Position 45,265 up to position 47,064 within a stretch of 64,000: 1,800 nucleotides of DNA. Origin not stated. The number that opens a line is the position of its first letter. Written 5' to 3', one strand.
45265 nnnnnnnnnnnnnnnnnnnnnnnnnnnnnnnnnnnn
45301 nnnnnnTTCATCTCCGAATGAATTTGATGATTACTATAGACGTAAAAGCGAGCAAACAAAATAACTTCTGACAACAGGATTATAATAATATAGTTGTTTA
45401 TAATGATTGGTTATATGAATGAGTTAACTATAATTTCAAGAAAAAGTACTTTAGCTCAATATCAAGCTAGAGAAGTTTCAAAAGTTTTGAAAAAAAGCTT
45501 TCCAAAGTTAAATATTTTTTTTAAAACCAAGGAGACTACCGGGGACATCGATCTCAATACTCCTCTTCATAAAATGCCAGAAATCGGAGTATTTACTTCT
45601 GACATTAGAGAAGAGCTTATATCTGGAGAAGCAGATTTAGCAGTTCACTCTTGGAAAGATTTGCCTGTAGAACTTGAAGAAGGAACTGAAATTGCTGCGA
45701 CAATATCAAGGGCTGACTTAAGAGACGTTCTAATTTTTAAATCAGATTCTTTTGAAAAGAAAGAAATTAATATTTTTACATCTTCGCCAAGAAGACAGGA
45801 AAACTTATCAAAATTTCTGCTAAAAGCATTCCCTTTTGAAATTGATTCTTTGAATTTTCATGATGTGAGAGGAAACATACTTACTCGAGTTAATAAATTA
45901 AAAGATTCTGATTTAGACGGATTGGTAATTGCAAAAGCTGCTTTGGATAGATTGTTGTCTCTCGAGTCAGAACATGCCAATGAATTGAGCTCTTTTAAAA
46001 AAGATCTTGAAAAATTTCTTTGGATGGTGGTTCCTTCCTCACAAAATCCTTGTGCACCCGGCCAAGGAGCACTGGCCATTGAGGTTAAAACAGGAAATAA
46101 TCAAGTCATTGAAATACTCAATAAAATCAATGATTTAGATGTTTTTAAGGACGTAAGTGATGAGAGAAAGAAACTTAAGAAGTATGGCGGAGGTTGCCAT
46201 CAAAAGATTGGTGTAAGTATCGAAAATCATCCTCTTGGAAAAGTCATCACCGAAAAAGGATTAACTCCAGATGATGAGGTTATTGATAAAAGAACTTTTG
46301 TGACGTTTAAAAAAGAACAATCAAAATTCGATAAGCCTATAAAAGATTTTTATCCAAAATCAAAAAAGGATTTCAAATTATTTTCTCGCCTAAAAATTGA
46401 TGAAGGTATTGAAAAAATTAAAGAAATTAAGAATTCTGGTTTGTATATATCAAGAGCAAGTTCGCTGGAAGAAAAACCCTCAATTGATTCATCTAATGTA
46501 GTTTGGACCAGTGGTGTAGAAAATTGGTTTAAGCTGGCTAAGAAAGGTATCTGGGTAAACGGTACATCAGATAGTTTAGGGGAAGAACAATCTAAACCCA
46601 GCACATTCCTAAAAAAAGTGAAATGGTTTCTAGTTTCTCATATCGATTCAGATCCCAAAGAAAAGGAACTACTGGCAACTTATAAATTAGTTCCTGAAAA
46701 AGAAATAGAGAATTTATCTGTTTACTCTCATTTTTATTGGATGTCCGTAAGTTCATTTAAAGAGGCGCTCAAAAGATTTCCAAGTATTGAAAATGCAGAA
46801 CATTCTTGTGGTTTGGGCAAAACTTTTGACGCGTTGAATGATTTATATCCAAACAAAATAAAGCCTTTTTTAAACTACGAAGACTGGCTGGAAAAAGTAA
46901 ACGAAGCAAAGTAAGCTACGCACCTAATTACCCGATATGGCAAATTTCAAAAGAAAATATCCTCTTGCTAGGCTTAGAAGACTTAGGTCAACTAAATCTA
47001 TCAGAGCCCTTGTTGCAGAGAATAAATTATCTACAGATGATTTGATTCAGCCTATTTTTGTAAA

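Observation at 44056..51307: All eight haem-biosynthesis steps in one 7.3-kb locus, entered through a Shemin-type ALA synthase in a gammaproteobacterial-type genome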

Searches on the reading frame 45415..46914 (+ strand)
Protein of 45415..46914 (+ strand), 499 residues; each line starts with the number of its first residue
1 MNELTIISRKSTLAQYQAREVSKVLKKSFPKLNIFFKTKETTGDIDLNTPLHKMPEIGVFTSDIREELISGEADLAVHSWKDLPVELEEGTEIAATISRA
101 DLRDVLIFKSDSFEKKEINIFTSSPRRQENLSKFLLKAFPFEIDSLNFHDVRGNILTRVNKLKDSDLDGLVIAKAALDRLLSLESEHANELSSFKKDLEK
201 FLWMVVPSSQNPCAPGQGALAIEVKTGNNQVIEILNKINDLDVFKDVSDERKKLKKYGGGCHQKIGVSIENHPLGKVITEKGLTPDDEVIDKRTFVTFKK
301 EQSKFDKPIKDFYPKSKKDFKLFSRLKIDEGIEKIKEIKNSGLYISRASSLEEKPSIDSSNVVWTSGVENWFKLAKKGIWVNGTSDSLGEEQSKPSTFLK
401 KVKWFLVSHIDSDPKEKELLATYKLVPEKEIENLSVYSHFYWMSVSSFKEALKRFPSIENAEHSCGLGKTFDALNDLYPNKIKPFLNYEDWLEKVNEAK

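Call 3: search_protein_families(library=ncbifam, proteins=[window:45415-46914:+], max_evalue=0.00001)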
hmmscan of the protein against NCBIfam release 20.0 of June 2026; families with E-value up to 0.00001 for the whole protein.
window:45415-46914:+ (499 aa): 2 families
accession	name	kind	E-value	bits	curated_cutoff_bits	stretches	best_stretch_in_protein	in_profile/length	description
TIGR00212.1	hemC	equivalog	3.2e-57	193.8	164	1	4-272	1-248/293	hydroxymethylbilane synthase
NF002202.0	PRK01066.1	equivalog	3.5e-34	118.1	251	1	3-190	20-199/241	hydroxymethylbilane synthase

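Call 4: search_protein_families(library=pfam, proteins=[window:45415-46914:+], max_evalue=0.001)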
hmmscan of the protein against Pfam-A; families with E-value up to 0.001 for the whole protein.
window:45415-46914:+ (499 aa): 1 family
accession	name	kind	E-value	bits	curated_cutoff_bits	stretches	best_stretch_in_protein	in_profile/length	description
PF01379.25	Porphobil_deam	-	1.7e-50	171.9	22.1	1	4-232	1-206/207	Porphobilinogen deaminase, dipyromethane cofactor binding domain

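Call 82: search_solved_structures(query=window:45415-46914:+, max_evalue=0.00001, show_alignments=1)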
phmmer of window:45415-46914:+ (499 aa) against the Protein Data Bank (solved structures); distinct sequences matched with E-value up to 0.00001: 17.
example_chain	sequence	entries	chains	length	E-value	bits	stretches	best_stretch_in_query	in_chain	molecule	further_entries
4mlq_A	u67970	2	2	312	7.4e-26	94.2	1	2-266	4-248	Porphobilinogen deaminase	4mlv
5ov5_A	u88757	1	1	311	2.7e-25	92.4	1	2-266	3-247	Porphobilinogen deaminase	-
5ov6_A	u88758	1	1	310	3.6e-25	91.9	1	2-266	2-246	Porphobilinogen deaminase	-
5ov4_A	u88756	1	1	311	9.5e-25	90.6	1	2-266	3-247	Porphobilinogen deaminase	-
5h6o_A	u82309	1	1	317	1.4e-24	90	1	4-266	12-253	Porphobilinogen deaminase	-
1ypn_A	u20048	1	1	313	3.7e-24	88.6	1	2-267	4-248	HYDROXYMETHYLBILANE SYNTHASE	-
1ah5_A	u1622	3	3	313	3.7e-24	88.6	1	2-267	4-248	HYDROXYMETHYLBILANE SYNTHASE | PORPHOBILINOGEN DEAMINASE | PROTEIN (HYDROXYMETHYLBILANE SYNTHASE)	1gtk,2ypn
1pda_A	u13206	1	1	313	2.2e-23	86.1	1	2-268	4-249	PORPHOBILINOGEN DEAMINASE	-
7ccx_A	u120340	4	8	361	7.3e-23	84.3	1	4-267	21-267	Porphobilinogen deaminase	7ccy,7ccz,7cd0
7aaj_B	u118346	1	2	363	7.5e-23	84.3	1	4-267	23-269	Porphobilinogen deaminase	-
3ecr_A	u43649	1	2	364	7.5e-23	84.3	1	4-267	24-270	Porphobilinogen deaminase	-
5m7f_A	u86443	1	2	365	7.7e-23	84.3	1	4-267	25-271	Porphobilinogen deaminase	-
5m6r_A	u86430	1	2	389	9.7e-23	83.9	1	4-267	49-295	Porphobilinogen deaminase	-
3eq1_A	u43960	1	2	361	2.6e-22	82.5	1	4-267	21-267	Porphobilinogen deaminase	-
8pnd_A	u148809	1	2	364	2.7e-22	82.4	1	4-267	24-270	Porphobilinogen deaminase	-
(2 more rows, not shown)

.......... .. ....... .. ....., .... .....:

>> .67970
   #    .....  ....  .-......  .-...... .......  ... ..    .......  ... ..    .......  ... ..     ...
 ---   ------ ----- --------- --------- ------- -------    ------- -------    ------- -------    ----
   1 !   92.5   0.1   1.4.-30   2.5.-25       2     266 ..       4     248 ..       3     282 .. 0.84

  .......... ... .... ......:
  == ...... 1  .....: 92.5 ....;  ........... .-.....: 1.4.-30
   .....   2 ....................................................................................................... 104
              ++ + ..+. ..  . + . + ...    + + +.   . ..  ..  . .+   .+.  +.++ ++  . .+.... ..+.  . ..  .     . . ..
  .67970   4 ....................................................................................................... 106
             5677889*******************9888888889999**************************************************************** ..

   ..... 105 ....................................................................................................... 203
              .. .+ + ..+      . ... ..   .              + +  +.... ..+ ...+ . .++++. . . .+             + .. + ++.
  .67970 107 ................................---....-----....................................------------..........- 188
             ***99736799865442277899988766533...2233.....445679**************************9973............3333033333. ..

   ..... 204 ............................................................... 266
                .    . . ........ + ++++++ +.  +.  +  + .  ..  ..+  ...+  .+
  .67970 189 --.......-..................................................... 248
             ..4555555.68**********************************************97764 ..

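Call 105: find_homologous_proteins(query=window:45415-46911:+, max_evalue=1e-10)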
Query window:45415-46911:+ (499 aa): 1236 proteins with E <= 1e-10 among 8000 candidates; the best 120 are listed.
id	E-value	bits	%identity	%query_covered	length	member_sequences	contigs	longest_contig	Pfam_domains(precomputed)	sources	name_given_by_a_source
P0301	0.0e+0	1063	96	100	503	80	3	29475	PF01379.26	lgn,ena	-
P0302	4.8e-266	901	81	100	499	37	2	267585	PF01379.26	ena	-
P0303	2.3e-264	896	80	100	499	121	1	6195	PF01379.26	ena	-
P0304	3.6e-264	895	80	100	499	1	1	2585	PF01379.26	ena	-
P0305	1.4e-263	893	79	100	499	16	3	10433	PF01379.26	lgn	-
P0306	2.7e-263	892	80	100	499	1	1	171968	PF01379.26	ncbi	-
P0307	3.6e-263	892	79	100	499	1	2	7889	PF01379.26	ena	-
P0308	6.2e-263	891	80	100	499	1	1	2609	PF01379.26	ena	-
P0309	8.8e-263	890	79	100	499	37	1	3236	PF01379.26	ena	-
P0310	1.2e-262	890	79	100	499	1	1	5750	PF01379.26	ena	-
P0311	1.2e-262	890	79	100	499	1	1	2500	PF01379.26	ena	-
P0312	1.4e-262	890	79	100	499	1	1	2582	PF01379.26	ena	-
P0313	1.6e-262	890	79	100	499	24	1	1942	PF01379.26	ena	-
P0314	1.9e-262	889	79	100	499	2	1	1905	PF01379.26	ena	-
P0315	2.4e-262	889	79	100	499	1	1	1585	PF01379.26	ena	-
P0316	3.9e-262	888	79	100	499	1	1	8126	PF01379.26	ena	-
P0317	1.1e-261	887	79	100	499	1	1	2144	PF01379.26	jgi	-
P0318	1.5e-261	886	79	100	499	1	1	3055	PF01379.26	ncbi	-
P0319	1.9e-261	886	79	100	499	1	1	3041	PF01379.26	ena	-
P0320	2.8e-261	885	79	100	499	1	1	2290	PF01379.26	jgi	-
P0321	3.3e-261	885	78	100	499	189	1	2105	PF01379.26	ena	-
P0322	7.9e-261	884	79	100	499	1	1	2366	PF01379.26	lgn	-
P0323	8.3e-261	884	79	100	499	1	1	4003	PF01379.26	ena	-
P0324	1.5e-260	883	79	100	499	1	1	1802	PF01379.26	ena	-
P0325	4.3e-260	882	79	100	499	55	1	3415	PF01379.26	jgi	-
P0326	4.8e-260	881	79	100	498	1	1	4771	PF01379.26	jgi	-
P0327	8.7e-260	881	78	100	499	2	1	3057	PF01379.26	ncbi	-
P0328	1.4e-259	880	78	100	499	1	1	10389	PF01379.26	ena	-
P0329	1.9e-259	879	78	100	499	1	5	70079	PF01379.26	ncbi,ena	-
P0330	7.1e-259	878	78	100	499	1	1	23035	PF01379.26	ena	-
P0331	7.2e-259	878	79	100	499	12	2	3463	PF01379.26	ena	-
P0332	7.8e-259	877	78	100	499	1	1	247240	PF01379.26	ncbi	-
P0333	1.2e-258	877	78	100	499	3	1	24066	PF01379.26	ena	-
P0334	1.4e-258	877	78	100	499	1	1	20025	PF01379.26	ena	-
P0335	1.6e-258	876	78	100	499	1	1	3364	PF01379.26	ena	-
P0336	2.4e-258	876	78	100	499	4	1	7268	PF01379.26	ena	-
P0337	2.6e-258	876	78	100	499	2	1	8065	PF01379.26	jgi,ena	-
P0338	4.5e-258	875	78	100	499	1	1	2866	PF01379.26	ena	-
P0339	5.4e-258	875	78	100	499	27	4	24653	PF01379.26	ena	-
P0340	8.5e-258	874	77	100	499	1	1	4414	PF01379.26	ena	-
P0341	2.5e-257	872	77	100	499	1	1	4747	PF01379.26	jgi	-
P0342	2.6e-257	872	78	100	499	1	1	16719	PF01379.26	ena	-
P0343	2.9e-257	872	76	100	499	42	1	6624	PF01379.26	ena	-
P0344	4.2e-257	872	78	100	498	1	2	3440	PF01379.26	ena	-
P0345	6.7e-257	871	78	100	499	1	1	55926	PF01379.26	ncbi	-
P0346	1.3e-256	870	77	100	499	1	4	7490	PF01379.26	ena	-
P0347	8.4e-256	867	77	100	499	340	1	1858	PF01379.26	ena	-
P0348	4.6e-255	865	78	100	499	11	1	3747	PF01379.26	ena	-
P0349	3.8e-254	862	77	100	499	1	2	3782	PF01379.26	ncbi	-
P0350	1.1e-253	860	77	100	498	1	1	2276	PF01379.26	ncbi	-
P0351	3.2e-253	859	76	100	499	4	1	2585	PF01379.26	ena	-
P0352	3.9e-253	859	76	100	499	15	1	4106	PF01379.26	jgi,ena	-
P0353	4.2e-250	849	76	100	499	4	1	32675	PF01379.26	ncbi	-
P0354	4.6e-250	848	76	100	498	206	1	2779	PF01379.26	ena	-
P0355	1.4e-249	847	74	100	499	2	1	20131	PF01379.26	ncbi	-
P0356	1.1e-243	827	74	100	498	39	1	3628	PF01379.26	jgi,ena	-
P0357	4.7e-212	723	66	100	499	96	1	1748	PF01379.26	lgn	-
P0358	6.7e-186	637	60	100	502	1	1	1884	PF01379.26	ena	-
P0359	5.6e-182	624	59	100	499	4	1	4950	PF01379.26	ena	-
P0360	2.0e-176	606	57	100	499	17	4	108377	PF01379.26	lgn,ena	-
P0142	2.0e-167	576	77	69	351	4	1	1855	PF01379.26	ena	-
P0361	7.2e-167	574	53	100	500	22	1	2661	PF01379.26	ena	-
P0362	1.1e-165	570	53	100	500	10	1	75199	PF01379.26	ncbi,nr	ncbi:hydroxymethylbilane synthase [SAR86 cluster bacterium]|nr:hydroxymethylbilane synthase [SAR86 c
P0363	1.1e-165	570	52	100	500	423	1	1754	PF01379.26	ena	-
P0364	1.3e-165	570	97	54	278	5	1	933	PF01379.26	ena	-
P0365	1.6e-165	570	53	100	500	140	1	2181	PF01379.26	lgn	-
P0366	2.9e-165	569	53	100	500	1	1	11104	PF01379.26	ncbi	-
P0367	1.7e-164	566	54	100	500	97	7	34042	PF01379.26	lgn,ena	-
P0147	3.7e-161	555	77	66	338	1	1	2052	PF01379.26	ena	-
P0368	2.5e-160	553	52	100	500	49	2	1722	PF01379.26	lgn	-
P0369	3.1e-160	552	53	100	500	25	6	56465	PF01379.26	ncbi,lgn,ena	-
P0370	2.7e-159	549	51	100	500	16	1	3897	PF01379.26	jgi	-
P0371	2.9e-159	549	52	100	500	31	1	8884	PF01379.26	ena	-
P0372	3.3e-159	549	53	100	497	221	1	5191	PF01379.26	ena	-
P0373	4.0e-159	549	52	100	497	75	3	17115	PF01379.26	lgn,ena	-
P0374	4.1e-159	549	52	100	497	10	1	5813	PF01379.26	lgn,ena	-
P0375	5.7e-159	548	51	100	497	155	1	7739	PF01379.26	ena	-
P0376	2.9e-155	536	51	100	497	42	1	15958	PF01379.26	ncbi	-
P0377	1.0e-154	534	52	99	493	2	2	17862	PF01379.26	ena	-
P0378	5.4e-154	532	52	99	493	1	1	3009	PF01379.26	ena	-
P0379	1.0e-153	531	52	99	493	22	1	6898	PF01379.26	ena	-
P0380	2.5e-153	530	52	99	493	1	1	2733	PF01379.26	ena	-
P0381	1.2e-152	527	52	99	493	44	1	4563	PF01379.26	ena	-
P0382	2.6e-152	526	52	99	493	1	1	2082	PF01379.26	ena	-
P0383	3.4e-152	526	52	99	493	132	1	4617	PF01379.26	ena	-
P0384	3.4e-151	522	52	99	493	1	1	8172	PF01379.26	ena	-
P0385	2.1e-150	520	51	99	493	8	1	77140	PF01379.26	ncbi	-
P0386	1.5e-149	517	51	99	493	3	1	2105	PF01379.26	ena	-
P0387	5.0e-149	515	50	99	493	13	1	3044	PF01379.26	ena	-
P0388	8.6e-149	515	49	99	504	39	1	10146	PF01379.26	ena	-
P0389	2.1e-148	513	48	99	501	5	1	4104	PF01379.26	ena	-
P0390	3.0e-148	513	51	99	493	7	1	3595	PF01379.26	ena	-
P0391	9.3e-148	511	48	99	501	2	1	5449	PF01379.26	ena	-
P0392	9.9e-148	511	48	99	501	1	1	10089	PF01379.26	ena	-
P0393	1.0e-147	511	47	99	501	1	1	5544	PF01379.26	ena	-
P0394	1.1e-147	511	48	99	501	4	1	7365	PF01379.26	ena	-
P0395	1.1e-147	511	51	99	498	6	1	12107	PF01379.26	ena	-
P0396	1.3e-147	511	47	99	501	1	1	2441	PF01379.26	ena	-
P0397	1.5e-147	510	51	99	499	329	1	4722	PF01379.26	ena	-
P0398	1.6e-147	510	47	99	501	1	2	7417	PF01379.26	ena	-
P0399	1.8e-147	510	47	99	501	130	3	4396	PF01379.26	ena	-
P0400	2.4e-147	510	47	99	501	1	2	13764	PF01379.26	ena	-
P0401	2.5e-147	510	47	99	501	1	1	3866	PF01379.26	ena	-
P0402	2.7e-147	510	47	99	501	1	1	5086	PF01379.26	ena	-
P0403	2.8e-147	510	47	99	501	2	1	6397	PF01379.26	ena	-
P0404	4.5e-147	509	48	99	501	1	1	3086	PF01379.26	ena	-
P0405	5.4e-147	509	51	99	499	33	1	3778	PF01379.26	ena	-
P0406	6.8e-147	508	47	99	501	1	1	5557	PF01379.26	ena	-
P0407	7.3e-147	508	47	99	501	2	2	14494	PF01379.26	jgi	-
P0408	7.8e-147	508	50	100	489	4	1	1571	PF01379.26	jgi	jgi:hydroxymethylbilane synthase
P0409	8.6e-147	508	47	99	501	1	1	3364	PF01379.26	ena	-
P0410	1.5e-146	507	47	99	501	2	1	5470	PF01379.26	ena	-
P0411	1.5e-146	507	47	99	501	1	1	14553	PF01379.26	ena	-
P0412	1.7e-146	507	47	99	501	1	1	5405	PF01379.26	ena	-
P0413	2.6e-146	506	76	60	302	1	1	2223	PF01379.26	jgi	jgi:hydroxymethylbilane synthase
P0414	5.5e-146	505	48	99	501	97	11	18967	PF01379.26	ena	-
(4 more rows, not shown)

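Call 108: search_protein_families(library=pfam, alignment_id=A3, max_evalue=5)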
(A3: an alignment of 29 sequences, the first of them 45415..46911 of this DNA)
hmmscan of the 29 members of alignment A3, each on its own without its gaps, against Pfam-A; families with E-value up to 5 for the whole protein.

A. member 1, window:45415-46911:+ (499 aa): 2 families
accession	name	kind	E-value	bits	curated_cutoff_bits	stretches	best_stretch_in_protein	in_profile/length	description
PF01379.25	Porphobil_deam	-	1.7e-50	171.9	22.1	1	4-232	1-206/207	Porphobilinogen deaminase, dipyromethane cofactor binding domain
PF00070.33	Pyr_redox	-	0.12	13.3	22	1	3-46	24-67/82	Pyridine nucleotide-disulphide oxidoreductase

B. families by the number of members that match (of 29 scanned): 18 families
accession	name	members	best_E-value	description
PF01379.25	Porphobil_deam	28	5.3e-52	Porphobilinogen deaminase, dipyromethane cofactor binding domain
PF03900.20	Porphobil_deamC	15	0.00037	Porphobilinogen deaminase, C-terminal domain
PF18563.6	TubC_N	5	0.011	TubC N-terminal docking domain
PF14237.11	GYF_2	3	0.00028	GYF domain 2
PF00070.33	Pyr_redox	2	0.11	Pyridine nucleotide-disulphide oxidoreductase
PF21584.2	2L_N_poxvirus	1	0.0082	Poxvirus, 2L, N-terminal domain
PF17081.10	SOP4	1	0.048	Suppressor of PMA 1-7 protein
PF05696.16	DUF826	1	0.057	Protein of unknown function (DUF826)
PF19651.4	DUF6154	1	0.09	Family of unknown function (DUF6154)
PF25136.1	DUF7823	1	0.11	Domain of unknown function (DUF7823)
PF25629.1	Fimo_NCAP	1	0.13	Fimovirus nucleocapsid protein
PF06656.16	Tenui_PVC2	1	0.14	Tenuivirus PVC2 protein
PF15021.11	SHLD1_C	1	0.14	Shieldin complex subunit 1, C-terminal domain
PF18728.6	HEPN_AbiV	1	0.15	AbiV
PF25829.1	DUF7953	1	0.16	Domain of unknown function (DUF7953)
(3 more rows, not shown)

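Call 114: predict_structure(alignment_id=A3)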
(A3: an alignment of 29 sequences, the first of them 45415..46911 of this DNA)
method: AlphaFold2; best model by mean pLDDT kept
length: 499 residues; sequences in the alignment: 29
mean_pLDDT: 90.4   pTM: 0.90
mean pLDDT of the five models: 90.4, 89.4, 89.1, 88.4, 88.1
residues with pLDDT >= 90: 374; 70-90: 94; 50-70: 30; < 50: 1
segments of 3 or more residues with pLDDT < 50: none
pLDDT, mean of each block of 10 residues (from residue 1): 91 91 95 93 62 55 85 93 80 95 96 96 93 96 95 88 96 94 65 89 96 94 95 96 96 82 85 94 91 91 85 92 93 94 94 87 96 96 93 84 95 93 95 95 95 95 94 91 94 93
secondary structure, 60 per line:
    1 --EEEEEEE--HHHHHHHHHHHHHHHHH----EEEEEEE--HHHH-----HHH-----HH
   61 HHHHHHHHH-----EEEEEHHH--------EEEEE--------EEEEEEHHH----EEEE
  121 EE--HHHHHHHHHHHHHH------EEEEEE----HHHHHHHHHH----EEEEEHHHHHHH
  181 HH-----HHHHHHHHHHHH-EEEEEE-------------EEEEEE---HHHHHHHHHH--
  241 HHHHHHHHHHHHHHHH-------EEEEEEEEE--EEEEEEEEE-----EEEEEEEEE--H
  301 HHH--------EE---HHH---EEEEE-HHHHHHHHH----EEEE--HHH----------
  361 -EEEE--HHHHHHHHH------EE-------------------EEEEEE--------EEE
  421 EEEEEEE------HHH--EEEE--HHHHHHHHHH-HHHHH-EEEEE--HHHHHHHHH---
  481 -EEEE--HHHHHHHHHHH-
elements in order: E3-9 H12-28 E33-39 H42-45 H59-69 E75-79 E91-95 E104-109 E117-122 H125-138 E145-150 H155-164 E169-173 H174-182 H188-199 E201-206 E220-225 H229-238 H241-256 E264-272 E275-283 E289-297 H300-303 E323-327 H329-337 E342-345 E362-365 H368-376 E404-409 E418-427 E439-442 H445-454 H456-460 E462-466 H469-477 E482-485 H488-498
